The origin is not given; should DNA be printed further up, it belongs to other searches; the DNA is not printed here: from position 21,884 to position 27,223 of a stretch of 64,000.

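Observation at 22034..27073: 1679-aa single polypeptide fusing two GT2 and two GT4 glycosyltransferase domains with a TPR tail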

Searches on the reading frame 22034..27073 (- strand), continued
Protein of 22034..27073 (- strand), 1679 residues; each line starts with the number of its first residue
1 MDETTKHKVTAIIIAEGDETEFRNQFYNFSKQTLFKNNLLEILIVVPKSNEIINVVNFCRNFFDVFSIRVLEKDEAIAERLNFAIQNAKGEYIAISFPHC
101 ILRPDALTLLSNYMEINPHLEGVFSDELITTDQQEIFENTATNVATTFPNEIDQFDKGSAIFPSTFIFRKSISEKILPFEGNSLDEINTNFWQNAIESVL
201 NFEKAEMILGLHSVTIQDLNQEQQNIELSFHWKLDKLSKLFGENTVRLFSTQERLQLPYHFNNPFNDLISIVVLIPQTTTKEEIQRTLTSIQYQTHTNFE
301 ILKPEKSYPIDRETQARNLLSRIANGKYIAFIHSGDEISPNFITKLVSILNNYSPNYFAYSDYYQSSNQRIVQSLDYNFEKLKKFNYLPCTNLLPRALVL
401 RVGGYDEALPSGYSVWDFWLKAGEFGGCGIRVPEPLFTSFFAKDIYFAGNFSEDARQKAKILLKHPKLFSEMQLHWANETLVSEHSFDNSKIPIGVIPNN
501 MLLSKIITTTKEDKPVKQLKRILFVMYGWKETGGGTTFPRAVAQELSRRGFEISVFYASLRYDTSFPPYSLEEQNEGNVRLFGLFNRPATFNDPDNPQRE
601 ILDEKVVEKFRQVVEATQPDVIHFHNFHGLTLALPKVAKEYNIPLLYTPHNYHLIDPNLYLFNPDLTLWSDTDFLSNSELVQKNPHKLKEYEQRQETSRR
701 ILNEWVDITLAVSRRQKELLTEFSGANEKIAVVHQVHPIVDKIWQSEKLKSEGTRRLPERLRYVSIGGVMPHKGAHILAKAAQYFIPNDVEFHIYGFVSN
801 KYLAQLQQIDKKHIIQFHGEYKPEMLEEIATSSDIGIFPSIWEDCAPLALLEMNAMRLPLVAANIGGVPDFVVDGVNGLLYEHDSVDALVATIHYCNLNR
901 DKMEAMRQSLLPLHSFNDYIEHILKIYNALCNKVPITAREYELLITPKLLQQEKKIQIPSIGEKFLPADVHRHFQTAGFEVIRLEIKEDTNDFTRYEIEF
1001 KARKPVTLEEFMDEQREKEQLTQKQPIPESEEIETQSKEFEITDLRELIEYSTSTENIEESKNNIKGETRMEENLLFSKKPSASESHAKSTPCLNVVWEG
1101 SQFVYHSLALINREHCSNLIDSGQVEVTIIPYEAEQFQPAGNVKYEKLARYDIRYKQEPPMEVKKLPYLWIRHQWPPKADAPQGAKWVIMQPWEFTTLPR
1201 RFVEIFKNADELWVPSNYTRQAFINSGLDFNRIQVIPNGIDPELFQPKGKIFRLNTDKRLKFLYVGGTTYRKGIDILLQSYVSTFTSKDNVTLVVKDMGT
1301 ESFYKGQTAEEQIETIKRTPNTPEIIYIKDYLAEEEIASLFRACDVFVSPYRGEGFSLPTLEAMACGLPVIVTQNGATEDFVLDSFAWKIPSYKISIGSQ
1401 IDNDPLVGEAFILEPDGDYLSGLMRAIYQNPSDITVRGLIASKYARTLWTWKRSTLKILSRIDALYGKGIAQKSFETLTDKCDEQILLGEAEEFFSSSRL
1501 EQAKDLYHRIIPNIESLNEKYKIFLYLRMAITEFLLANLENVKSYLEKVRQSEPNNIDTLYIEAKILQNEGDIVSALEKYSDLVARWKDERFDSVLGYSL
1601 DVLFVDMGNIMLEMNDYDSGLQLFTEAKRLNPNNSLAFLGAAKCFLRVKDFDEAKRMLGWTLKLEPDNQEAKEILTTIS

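Call 18: search_protein_families(library=pfam, proteins=[L007:9527-12130:+, L009:2558-6370:+, L010:9383-12259:+, L011:9305-11836:+, L015:8261-11743:+, L016:9986-11761:+, L019:8633-11860:+, L018:9227-11884:+], max_evalue=0.00001)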
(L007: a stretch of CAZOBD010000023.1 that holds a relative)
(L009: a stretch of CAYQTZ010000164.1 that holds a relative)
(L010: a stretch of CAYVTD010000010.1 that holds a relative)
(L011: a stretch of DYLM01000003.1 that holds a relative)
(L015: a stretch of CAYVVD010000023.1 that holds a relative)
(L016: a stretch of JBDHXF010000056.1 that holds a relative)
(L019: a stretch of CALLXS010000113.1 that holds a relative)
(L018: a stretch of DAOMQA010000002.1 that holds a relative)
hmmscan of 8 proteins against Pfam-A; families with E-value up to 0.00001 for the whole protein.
L007:9527-12130:+ (868 aa): 14 families
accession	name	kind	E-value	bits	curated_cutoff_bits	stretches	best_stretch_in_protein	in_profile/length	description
PF00534.26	Glycos_transf_1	-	2.5e-18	66.6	26.4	1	441-570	11-133/172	Glycosyl transferases group 1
PF13692.12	Glyco_trans_1_4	-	1.5e-17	64.6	27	1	448-569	4-116/142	Glycosyl transferases group 1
PF14559.12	TPR_19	-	1e-13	51.8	25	1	800-858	5-63/68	Tetratricopeptide repeat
PF13414.12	TPR_11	-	2.2e-10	40.5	26.8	0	717-752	3-38/42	TPR repeat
PF00515.34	TPR_1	-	5.2e-10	39.2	27.8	0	710-741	3-34/34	Tetratricopeptide repeat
PF07719.23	TPR_2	-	1.1e-09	38.1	27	0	708-741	1-34/34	Tetratricopeptide repeat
PF20706.3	GT4-conflict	-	8.5e-09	35.3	26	1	436-573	188-325/385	Family 4 Glycosyltransferase in conflict systems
PF13432.12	TPR_16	-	1.6e-08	35.3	32.7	0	674-742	1-65/65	Tetratricopeptide repeat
PF12895.13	ANAPC3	-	8.7e-08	32.8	27.2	0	683-749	2-63/82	Anaphase-promoting complex, cyclosome, subunit 3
PF08241.18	Methyltransf_11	-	9.3e-08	33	21.2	1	60-113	44-95/95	Methyltransferase domain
PF13424.12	TPR_12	-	1.2e-07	32.2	30.1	0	674-739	6-76/77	Tetratricopeptide repeat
PF13428.12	TPR_14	-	3.2e-07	30.8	23.5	0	710-750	3-43/44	Tetratricopeptide repeat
PF13439.12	Glyco_transf_4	-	4.7e-07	30.4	28.5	1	351-429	96-169/170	Glycosyltransferase Family 4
PF13649.12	Methyltransf_25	-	1.4e-06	29.3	27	1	59-109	47-97/97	Methyltransferase domain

L009:2558-6370:+ (1271 aa): 17 families
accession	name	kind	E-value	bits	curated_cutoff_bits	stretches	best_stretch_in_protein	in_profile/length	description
PF13489.12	Methyltransf_23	-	3.4e-23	82.6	27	1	113-263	13-162/164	Methyltransferase domain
PF08241.18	Methyltransf_11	-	4.2e-23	82.2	21.2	2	127-216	1-94/95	Methyltransferase domain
PF13649.12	Methyltransf_25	-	1.7e-20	73.9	27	2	127-213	2-97/97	Methyltransferase domain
PF13692.12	Glyco_trans_1_4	-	1.6e-14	54.8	27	1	853-977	2-117/142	Glycosyl transferases group 1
PF08242.18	Methyltransf_12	-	4e-14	53.5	30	1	127-215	1-98/98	Methyltransferase domain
PF00534.26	Glycos_transf_1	-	2.7e-13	50.3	26.4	1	848-973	11-129/172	Glycosyl transferases group 1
PF13847.12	Methyltransf_31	-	1.8e-11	44.4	27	1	121-221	2-113/145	Methyltransferase domain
PF14559.12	TPR_19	-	6.2e-11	42.9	25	0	1206-1264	4-62/68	Tetratricopeptide repeat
PF00515.34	TPR_1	-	3.3e-10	39.8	27.8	0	1204-1226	12-34/34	Tetratricopeptide repeat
PF13428.12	TPR_14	-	1.1e-08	35.3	23.5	0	1234-1270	8-44/44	Tetratricopeptide repeat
PF20706.3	GT4-conflict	-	6.3e-08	32.4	26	1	833-981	177-326/385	Family 4 Glycosyltransferase in conflict systems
PF02353.26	CMAS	-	7.3e-08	32.5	27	1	121-216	61-163/273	Mycolic acid cyclopropane synthetase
PF13414.12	TPR_11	-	7.6e-08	32.4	26.8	0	1203-1233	4-36/42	TPR repeat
PF07719.23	TPR_2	-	1.2e-07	31.7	27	0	1196-1226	4-34/34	Tetratricopeptide repeat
PF13181.12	TPR_8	-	3.5e-07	30.3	25.7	0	1116-1148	2-34/34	Tetratricopeptide repeat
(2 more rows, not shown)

L010:9383-12259:+ (959 aa): 15 families
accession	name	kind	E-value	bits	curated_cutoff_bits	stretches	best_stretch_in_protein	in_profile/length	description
PF00534.26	Glycos_transf_1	-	4.1e-18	65.9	26.4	1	537-667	12-135/172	Glycosyl transferases group 1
PF13692.12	Glyco_trans_1_4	-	9.5e-16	58.8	27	1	542-665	3-117/142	Glycosyl transferases group 1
PF14559.12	TPR_19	-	2.6e-13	50.5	25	1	893-950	3-60/68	Tetratricopeptide repeat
PF07719.23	TPR_2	-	8.4e-13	47.8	27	0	884-911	4-31/34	Tetratricopeptide repeat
PF00515.34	TPR_1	-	1.1e-11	44.4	27.8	0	888-911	8-31/34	Tetratricopeptide repeat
PF13428.12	TPR_14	-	1.6e-08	34.8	23.5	0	923-954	9-40/44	Tetratricopeptide repeat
PF08241.18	Methyltransf_11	-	1.8e-08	35.3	21.2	1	75-128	44-95/95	Methyltransferase domain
PF13424.12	TPR_12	-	5.4e-08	33.4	30.1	0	770-832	8-74/77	Tetratricopeptide repeat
PF12895.13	ANAPC3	-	9.8e-08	32.6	27.2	0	779-860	3-79/82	Anaphase-promoting complex, cyclosome, subunit 3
PF13414.12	TPR_11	-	1.6e-07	31.4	26.8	0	890-923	3-36/42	TPR repeat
PF13181.12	TPR_8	-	2.5e-07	30.8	25.7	0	916-948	2-34/34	Tetratricopeptide repeat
PF13439.12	Glyco_transf_4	-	1.2e-06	29.1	28.5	1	446-524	96-169/170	Glycosyltransferase Family 4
PF20706.3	GT4-conflict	-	2e-06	27.5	26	1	534-666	191-323/385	Family 4 Glycosyltransferase in conflict systems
PF13649.12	Methyltransf_25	-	5.7e-06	27.4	27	0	76-124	49-97/97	Methyltransferase domain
PF21545.3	T7SS_EccA1_N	-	6.7e-06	26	27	0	809-949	105-239/272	T7SS, ESX-1 secretion system protein EccA1, N-terminal domain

L011:9305-11836:+ (844 aa): 6 families
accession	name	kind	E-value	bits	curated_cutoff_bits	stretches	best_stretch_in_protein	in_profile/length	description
PF00534.26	Glycos_transf_1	-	1.3e-18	67.5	26.4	1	419-547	13-134/172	Glycosyl transferases group 1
PF13692.12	Glyco_trans_1_4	-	2.2e-18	67.3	27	1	423-547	3-118/142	Glycosyl transferases group 1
PF14559.12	TPR_19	-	1.5e-10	41.7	25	0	773-836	3-66/68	Tetratricopeptide repeat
PF20706.3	GT4-conflict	-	1.1e-07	31.7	26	1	413-536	191-312/385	Family 4 Glycosyltransferase in conflict systems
PF08241.18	Methyltransf_11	-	1.9e-07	32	21.2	1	59-111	44-94/95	Methyltransferase domain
PF13439.12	Glyco_transf_4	-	2.9e-07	31.1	28.5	1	327-405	96-169/170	Glycosyltransferase Family 4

L015:8261-11743:+ (1161 aa): 15 families
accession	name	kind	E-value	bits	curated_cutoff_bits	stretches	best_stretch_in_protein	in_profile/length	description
PF13489.12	Methyltransf_23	-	1.1e-30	106.9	27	1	86-236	9-162/164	Methyltransferase domain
PF08241.18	Methyltransf_11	-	8.8e-22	78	21.2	2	413-467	41-95/95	Methyltransferase domain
PF13692.12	Glyco_trans_1_4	-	4e-16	60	27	1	759-883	2-117/142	Glycosyl transferases group 1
PF08242.18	Methyltransf_12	-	7.5e-16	59.1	30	1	101-188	1-98/98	Methyltransferase domain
PF13649.12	Methyltransf_25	-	1e-15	58.6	27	1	415-463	49-97/97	Methyltransferase domain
PF00534.26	Glycos_transf_1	-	1.2e-15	57.9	26.4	1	754-884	11-134/172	Glycosyl transferases group 1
PF20706.3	GT4-conflict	-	9.9e-10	38.4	26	1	738-951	180-379/385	Family 4 Glycosyltransferase in conflict systems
PF13847.12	Methyltransf_31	-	1e-09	38.7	27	0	95-194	2-113/145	Methyltransferase domain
PF02353.26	CMAS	-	1.5e-08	34.7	27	0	94-188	60-162/273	Mycolic acid cyclopropane synthetase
PF13439.12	Glyco_transf_4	-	5.5e-08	33.4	28.5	1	665-742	97-169/170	Glycosyltransferase Family 4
PF13432.12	TPR_16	-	1.6e-07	32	32.7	1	1102-1156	4-58/65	Tetratricopeptide repeat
PF07719.23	TPR_2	-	3e-07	30.5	27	0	1101-1128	7-34/34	Tetratricopeptide repeat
PF14559.12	TPR_19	-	3.2e-07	31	25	1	1109-1155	5-51/68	Tetratricopeptide repeat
PF00515.34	TPR_1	-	3.9e-06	26.9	27.8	0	1104-1128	10-34/34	Tetratricopeptide repeat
PF13414.12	TPR_11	-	4.5e-06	26.7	26.8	1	1103-1143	2-42/42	TPR repeat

L016:9986-11761:+ (592 aa): 11 families
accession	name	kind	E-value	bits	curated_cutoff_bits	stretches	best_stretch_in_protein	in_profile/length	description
PF00534.26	Glycos_transf_1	-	7.8e-19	68.3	26.4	1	170-307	13-145/172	Glycosyl transferases group 1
PF13692.12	Glyco_trans_1_4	-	3e-17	63.6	27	1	174-306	3-127/142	Glycosyl transferases group 1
PF20706.3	GT4-conflict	-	2.8e-13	50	26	1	153-368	181-382/385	Family 4 Glycosyltransferase in conflict systems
PF13439.12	Glyco_transf_4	-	4.5e-09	37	28.5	1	76-155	94-168/170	Glycosyltransferase Family 4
PF13428.12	TPR_14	-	2.6e-08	34.2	23.5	0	520-554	8-42/44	Tetratricopeptide repeat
PF14559.12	TPR_19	-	4.2e-08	33.8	25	1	523-571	1-49/68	Tetratricopeptide repeat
PF13432.12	TPR_16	-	5.8e-08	33.5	32.7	0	518-566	2-50/65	Tetratricopeptide repeat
PF07719.23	TPR_2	-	1.4e-07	31.5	27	0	519-546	7-34/34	Tetratricopeptide repeat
PF13524.12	Glyco_trans_1_2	-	4.6e-07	30.3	25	1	241-367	31-138/144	Glycosyl transferase-like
PF13424.12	TPR_12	-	1.6e-06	28.6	30.1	0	518-566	8-64/77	Tetratricopeptide repeat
PF13414.12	TPR_11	-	9.7e-06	25.6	26.8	0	521-549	2-30/42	TPR repeat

L019:8633-11860:+ (1076 aa): 9 families
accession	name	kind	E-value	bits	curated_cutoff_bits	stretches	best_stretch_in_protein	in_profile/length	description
PF13692.12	Glyco_trans_1_4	-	2.2e-17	64.1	27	1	660-784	3-118/142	Glycosyl transferases group 1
PF00534.26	Glycos_transf_1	-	3.3e-17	63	26.4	1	657-787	14-138/172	Glycosyl transferases group 1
PF20706.3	GT4-conflict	-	2.9e-12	46.7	26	1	655-853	194-381/385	Family 4 Glycosyltransferase in conflict systems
PF14559.12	TPR_19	-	1.8e-11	44.6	25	1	1009-1066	1-58/68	Tetratricopeptide repeat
PF13432.12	TPR_16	-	9e-10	39.3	32.7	0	1006-1052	4-50/65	Tetratricopeptide repeat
PF07719.23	TPR_2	-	3.1e-09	36.7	27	0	1033-1065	1-33/34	Tetratricopeptide repeat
PF12895.13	ANAPC3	-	8.5e-07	29.6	27.2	0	926-978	28-79/82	Anaphase-promoting complex, cyclosome, subunit 3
PF00515.34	TPR_1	-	1.3e-06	28.4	27.8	0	1034-1066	2-34/34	Tetratricopeptide repeat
PF13439.12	Glyco_transf_4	-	2.2e-06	28.2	28.5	1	565-642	97-169/170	Glycosyltransferase Family 4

L018:9227-11884:+ (886 aa): 5 families
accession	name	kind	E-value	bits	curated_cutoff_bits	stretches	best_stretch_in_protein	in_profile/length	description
PF00534.26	Glycos_transf_1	-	1.2e-17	64.4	26.4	1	465-592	12-132/172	Glycosyl transferases group 1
PF13692.12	Glyco_trans_1_4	-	4.9e-16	59.7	27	1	469-592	2-116/142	Glycosyl transferases group 1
PF20706.3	GT4-conflict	-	7.1e-09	35.6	26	1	461-594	190-323/385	Family 4 Glycosyltransferase in conflict systems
PF13439.12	Glyco_transf_4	-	9.2e-07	29.5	28.5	1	374-452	96-169/170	Glycosyltransferase Family 4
PF00515.34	TPR_1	-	2.1e-06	27.8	27.8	0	811-841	4-34/34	Tetratricopeptide repeat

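Call 21: search_solved_structures(query=window:22034-27073:-, max_evalue=0.001)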
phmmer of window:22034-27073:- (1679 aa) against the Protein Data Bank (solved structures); distinct sequences matched with E-value up to 0.001: 34.
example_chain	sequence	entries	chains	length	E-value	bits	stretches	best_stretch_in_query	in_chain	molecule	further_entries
9qhb_A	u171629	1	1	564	5.4e-19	70.1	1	1544-1675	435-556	Engineered tetratricopeptide repeat protein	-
8bu0_A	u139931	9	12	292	3.9e-17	64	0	1605-1673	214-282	Consensus tetratricopeptide repeat protein | Crystal structure of an 8-repeat consensus TPR superhelix with Zinc. | Monomer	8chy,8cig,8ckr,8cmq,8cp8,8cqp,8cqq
2wqh_A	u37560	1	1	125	2.4e-11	44.8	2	1605-1675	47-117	CTPR3Y3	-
9qhc_A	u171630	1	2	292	4.8e-11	43.8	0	1544-1671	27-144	Engineered tetratricopeptide repeat protein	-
1na0_A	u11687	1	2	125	2.9e-09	37.9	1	1605-1675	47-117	designed protein CTPR3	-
7qsg_A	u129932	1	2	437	2.1e-08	35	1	1221-1381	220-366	D-inositol 3-phosphate glycosyltransferase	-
7obi_A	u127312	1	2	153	2.7e-08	34.7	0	1606-1674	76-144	CTPR-rv4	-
5i45_A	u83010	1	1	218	7.3e-08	33.2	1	1238-1386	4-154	Glycosyl transferases group 1 family protein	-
1na3_A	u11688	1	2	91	1.7e-07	32.1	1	1604-1675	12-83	designed protein CTPR2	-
8ch0_A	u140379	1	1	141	1.8e-07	31.9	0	1604-1671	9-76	Consensus tetratricopeptide repeat protein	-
2fo7_A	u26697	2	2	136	1.9e-07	31.9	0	1605-1671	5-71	SYNTHETIC CONSENSUS TPR PROTEIN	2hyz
6v8e_A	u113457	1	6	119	4.3e-07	30.7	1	1604-1675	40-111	Designed protein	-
6vfh_A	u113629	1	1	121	2.4e-06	28.2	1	1604-1675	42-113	T33_dn10A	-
5hrz_A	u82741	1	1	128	2.5e-06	28.2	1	1604-1675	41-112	TPR domain protein 1na0C3_3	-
9gzg_A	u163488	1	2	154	2.6e-06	28.1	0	1606-1675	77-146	Engineered CTPR protein with glutamic acids for conductivity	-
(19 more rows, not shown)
